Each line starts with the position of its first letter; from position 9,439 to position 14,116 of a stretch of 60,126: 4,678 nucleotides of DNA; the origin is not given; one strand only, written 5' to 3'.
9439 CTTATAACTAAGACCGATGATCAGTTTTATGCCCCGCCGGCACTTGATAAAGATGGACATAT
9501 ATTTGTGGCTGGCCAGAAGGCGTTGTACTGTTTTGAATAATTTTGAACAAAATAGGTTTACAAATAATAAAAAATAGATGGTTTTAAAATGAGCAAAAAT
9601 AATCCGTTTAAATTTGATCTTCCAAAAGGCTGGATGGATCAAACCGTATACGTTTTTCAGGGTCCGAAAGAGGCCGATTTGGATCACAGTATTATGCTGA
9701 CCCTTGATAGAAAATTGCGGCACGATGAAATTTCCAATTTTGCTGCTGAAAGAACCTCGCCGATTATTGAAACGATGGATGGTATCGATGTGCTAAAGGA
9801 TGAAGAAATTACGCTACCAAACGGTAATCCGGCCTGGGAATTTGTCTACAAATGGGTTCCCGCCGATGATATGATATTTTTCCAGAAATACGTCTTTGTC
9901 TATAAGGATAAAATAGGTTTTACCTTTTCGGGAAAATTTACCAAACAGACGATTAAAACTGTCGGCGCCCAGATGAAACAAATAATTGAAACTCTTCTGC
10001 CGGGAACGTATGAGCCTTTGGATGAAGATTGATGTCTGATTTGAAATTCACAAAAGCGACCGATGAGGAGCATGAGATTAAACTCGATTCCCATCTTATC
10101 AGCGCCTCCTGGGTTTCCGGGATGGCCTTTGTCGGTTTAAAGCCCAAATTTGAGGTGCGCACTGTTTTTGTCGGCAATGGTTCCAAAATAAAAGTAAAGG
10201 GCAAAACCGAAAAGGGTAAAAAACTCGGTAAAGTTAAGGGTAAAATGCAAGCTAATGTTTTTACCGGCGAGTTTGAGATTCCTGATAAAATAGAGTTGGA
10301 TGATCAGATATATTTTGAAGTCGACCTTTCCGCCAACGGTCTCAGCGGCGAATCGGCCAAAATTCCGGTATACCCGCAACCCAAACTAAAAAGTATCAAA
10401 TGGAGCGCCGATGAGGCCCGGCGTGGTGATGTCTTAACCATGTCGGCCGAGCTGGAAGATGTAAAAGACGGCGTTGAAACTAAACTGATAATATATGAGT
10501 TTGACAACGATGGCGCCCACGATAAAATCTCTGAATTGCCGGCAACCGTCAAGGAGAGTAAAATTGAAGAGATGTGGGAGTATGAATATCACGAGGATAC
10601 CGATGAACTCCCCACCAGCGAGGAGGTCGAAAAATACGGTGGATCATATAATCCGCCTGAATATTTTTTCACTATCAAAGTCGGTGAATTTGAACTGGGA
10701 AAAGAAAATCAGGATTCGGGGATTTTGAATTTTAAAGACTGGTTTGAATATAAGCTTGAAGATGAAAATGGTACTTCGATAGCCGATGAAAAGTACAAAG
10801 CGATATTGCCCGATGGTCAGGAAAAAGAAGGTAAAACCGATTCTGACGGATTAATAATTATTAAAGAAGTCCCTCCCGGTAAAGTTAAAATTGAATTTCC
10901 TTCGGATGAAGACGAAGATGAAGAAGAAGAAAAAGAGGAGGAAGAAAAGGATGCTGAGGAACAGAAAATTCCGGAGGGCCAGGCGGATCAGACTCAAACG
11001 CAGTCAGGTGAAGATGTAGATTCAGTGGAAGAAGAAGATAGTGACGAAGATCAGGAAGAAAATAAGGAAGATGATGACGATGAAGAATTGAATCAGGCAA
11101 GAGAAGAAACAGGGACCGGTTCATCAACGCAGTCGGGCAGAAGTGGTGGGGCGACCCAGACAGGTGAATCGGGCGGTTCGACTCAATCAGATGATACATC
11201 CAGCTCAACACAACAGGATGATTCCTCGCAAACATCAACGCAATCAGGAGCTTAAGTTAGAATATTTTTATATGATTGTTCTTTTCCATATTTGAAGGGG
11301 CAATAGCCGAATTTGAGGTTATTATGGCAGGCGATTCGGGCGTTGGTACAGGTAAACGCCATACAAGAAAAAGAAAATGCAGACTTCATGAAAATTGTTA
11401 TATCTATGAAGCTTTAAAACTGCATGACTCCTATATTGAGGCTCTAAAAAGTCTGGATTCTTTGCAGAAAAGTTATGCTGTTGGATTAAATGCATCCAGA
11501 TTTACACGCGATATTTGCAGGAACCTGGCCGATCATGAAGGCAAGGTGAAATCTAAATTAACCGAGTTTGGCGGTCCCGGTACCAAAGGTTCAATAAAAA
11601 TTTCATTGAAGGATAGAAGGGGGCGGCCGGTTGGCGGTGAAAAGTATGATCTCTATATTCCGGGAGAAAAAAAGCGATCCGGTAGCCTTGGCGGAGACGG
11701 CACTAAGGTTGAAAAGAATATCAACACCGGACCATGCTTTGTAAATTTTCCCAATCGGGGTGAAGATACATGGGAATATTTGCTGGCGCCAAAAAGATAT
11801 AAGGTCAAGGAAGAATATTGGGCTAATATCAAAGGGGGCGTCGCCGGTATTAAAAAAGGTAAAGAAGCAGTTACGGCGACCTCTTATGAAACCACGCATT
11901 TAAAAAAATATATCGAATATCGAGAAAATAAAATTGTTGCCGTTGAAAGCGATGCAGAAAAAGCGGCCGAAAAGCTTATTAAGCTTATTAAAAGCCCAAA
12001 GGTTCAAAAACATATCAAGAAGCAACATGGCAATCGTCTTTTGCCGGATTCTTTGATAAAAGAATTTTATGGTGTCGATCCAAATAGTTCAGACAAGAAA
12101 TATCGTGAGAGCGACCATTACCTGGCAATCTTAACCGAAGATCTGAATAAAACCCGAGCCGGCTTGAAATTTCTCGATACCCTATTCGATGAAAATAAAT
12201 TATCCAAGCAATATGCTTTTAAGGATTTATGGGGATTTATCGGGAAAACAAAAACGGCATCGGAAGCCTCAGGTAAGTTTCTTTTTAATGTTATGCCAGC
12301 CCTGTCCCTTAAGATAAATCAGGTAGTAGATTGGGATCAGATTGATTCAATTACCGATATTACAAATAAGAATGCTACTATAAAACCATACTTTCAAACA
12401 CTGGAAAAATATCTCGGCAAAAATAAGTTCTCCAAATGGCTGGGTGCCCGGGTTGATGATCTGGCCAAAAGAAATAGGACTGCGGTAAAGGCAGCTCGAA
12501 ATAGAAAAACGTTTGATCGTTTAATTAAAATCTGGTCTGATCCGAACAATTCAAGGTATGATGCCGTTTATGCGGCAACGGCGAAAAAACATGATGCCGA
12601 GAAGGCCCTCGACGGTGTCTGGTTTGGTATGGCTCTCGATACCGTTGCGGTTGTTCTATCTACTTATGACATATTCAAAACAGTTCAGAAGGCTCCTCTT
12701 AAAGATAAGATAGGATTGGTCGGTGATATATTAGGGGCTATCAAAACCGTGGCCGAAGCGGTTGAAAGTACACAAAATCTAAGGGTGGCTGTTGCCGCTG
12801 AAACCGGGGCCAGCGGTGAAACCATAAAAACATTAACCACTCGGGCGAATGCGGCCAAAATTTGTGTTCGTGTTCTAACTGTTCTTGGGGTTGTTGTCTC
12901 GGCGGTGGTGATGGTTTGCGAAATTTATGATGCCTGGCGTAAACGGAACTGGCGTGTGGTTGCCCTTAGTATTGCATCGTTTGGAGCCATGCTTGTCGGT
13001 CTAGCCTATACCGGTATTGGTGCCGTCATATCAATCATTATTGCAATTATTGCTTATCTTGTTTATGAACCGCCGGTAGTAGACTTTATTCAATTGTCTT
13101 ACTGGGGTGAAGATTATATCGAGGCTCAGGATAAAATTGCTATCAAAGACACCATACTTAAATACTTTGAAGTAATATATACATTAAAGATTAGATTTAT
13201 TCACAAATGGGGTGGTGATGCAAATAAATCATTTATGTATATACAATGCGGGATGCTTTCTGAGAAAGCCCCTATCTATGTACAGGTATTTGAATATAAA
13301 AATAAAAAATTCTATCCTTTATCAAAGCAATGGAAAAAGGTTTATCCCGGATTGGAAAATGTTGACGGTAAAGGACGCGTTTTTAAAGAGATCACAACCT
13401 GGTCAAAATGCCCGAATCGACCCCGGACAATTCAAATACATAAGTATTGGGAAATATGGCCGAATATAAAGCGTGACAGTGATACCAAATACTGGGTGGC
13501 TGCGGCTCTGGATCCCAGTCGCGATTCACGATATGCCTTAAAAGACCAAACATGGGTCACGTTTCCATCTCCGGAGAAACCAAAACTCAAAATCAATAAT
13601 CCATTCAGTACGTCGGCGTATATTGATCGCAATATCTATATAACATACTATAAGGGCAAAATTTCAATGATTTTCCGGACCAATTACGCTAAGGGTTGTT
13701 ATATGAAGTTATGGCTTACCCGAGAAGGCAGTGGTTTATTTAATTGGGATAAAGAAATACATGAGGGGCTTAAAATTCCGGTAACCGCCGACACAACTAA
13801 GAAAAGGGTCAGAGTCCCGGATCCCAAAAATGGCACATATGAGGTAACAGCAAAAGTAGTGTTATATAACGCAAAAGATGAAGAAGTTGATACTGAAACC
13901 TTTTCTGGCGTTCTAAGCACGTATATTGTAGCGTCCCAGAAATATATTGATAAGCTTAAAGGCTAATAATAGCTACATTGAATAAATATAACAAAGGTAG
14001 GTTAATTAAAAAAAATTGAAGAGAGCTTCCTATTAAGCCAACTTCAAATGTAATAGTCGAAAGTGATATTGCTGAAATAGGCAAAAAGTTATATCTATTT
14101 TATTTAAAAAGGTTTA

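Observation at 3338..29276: Complete contractile T6SS core whose gene order and accessory set fit none of the described subtypes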

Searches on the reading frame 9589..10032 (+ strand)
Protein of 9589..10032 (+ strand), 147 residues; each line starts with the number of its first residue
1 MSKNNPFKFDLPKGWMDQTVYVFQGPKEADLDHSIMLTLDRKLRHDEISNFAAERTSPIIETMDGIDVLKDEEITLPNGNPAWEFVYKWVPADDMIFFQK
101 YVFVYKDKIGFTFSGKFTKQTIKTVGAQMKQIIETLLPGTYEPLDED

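Call 4: search_protein_families(library=pfam, proteins=[window:9589-10032:+], max_evalue=0.01)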
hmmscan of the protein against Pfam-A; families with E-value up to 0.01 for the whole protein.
window:9589-10032:+ (147 aa): 2 families
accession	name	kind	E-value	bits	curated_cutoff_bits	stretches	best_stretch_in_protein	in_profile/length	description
PF08786.17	DcrB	-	8.9e-07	29.5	27.2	1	9-133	4-125/127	DcrB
PF18933.6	PsbP_2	-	0.0011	19.4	27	1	4-133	51-179/184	PsbP-like protein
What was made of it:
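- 9589..10032 (+): 147-aa DUF1795/DcrB-family protein: an Eag-type effector chaperone. PF08786 E 9e-7 (call 4).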

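Call 6: search_protein_families(library=ncbifam, proteins=[window:9589-10032:+], max_evalue=0.1)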
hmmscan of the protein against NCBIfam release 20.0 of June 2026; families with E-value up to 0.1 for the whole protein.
window:9589-10032:+ (147 aa): 1 family
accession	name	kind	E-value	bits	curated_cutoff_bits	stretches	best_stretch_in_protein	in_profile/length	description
NF002873.0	PRK03204.1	equivalog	0.072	12.4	466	1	64-118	27-78/286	haloalkane dehalogenase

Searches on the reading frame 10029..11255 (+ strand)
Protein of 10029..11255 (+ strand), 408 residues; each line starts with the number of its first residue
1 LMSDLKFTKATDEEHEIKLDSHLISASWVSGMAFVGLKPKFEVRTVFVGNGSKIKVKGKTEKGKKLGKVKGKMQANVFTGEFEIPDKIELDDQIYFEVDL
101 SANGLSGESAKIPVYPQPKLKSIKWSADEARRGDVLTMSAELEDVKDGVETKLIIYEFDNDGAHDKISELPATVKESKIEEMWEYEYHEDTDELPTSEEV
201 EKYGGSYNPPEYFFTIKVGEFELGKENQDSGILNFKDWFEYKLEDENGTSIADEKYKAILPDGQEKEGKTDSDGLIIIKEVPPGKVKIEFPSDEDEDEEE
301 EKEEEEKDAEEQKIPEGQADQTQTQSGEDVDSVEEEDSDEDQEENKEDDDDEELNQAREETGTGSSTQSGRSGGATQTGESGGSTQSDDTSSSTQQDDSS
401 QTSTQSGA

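Call 4: search_protein_families(library=pfam, proteins=[window:10029-11255:+], max_evalue=0.01)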
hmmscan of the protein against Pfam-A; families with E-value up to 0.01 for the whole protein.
window:10029-11255:+ (408 aa): 0 families

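Call 6: search_protein_families(library=ncbifam, proteins=[window:10029-11255:+], max_evalue=0.1)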
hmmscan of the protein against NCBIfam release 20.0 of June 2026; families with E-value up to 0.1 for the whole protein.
window:10029-11255:+ (408 aa): 0 families

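Call 13: search_protein_families(library=pfam, proteins=[window:10029-11255:+], max_evalue=10)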
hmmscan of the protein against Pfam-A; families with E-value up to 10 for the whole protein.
window:10029-11255:+ (408 aa): 0 families
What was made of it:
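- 10029..11255 (+): 408-aa conserved accessory protein: beta-rich N-terminal part related to the C-terminal part of the PAAR protein, followed by a long acidic tail. No family hit (calls 4, 6, 13).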

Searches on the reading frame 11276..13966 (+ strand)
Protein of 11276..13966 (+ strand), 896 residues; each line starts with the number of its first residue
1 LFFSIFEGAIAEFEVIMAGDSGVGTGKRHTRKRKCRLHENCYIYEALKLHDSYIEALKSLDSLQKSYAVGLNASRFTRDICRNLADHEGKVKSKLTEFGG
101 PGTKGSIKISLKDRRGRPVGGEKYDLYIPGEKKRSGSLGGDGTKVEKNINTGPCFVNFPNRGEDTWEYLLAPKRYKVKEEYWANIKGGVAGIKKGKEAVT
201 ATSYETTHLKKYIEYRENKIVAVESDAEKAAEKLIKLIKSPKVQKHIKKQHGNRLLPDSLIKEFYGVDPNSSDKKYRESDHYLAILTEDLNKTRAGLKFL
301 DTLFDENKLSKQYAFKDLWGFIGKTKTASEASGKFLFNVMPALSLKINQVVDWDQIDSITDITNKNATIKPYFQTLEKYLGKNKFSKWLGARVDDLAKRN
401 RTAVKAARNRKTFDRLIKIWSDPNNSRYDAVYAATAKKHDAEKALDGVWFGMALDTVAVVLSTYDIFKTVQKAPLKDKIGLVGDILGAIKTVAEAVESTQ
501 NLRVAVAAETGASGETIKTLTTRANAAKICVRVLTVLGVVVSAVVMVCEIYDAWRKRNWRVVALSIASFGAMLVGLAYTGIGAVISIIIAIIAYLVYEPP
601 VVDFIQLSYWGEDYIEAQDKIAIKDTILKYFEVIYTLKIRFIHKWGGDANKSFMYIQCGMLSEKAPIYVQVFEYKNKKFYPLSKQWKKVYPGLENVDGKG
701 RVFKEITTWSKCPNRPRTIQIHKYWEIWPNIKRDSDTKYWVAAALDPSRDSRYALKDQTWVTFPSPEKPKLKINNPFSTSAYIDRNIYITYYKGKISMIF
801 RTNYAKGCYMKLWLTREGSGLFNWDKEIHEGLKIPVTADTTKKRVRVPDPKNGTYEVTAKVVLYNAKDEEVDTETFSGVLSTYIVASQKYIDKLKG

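Call 4: search_protein_families(library=pfam, proteins=[window:11276-13966:+], max_evalue=0.01)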
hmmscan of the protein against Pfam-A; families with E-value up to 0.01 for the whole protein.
window:11276-13966:+ (896 aa): 0 families

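Call 6: search_protein_families(library=ncbifam, proteins=[window:11276-13966:+], max_evalue=0.1)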
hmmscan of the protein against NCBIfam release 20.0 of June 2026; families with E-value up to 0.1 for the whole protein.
window:11276-13966:+ (896 aa): 1 family
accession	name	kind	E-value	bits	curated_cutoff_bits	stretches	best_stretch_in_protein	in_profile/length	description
NF041559.1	BTH_I2691_fam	subfamily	3.6e-08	32.4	150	1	416-611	623-835/858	T6SS effector BTH_I2691 family protein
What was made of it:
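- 11276..13966 (+): 896-aa putative membrane-targeting effector with 2-3 TM helices (aa 529-592). Weak BTH_I2691-family T6SS effector hit, 32 bits, E 3.6e-8, below the curated cut-off of 150 (call 6).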

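Call 13: search_protein_families(library=pfam, proteins=[window:11276-13966:+], max_evalue=10)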
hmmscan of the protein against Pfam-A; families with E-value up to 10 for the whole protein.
window:11276-13966:+ (896 aa): 4 families
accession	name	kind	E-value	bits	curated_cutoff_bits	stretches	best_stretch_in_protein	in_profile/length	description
PF11947.13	DUF3464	-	0.035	14.3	25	1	531-579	66-114/149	Photosynthesis affected mutant 68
PF20651.3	EXOC6_Sec15_N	-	0.1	13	27.2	1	51-95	103-147/170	Exocyst complex component EXOC6/Sec15, N-terminal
PF09440.15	eIF3_N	-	0.17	12.6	26.8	1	202-276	56-127/133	eIF3 subunit 6 N terminal domain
PF04799.18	Fzo_mitofusin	-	0.42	10.5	27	1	535-572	21-51/161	fzo-like conserved region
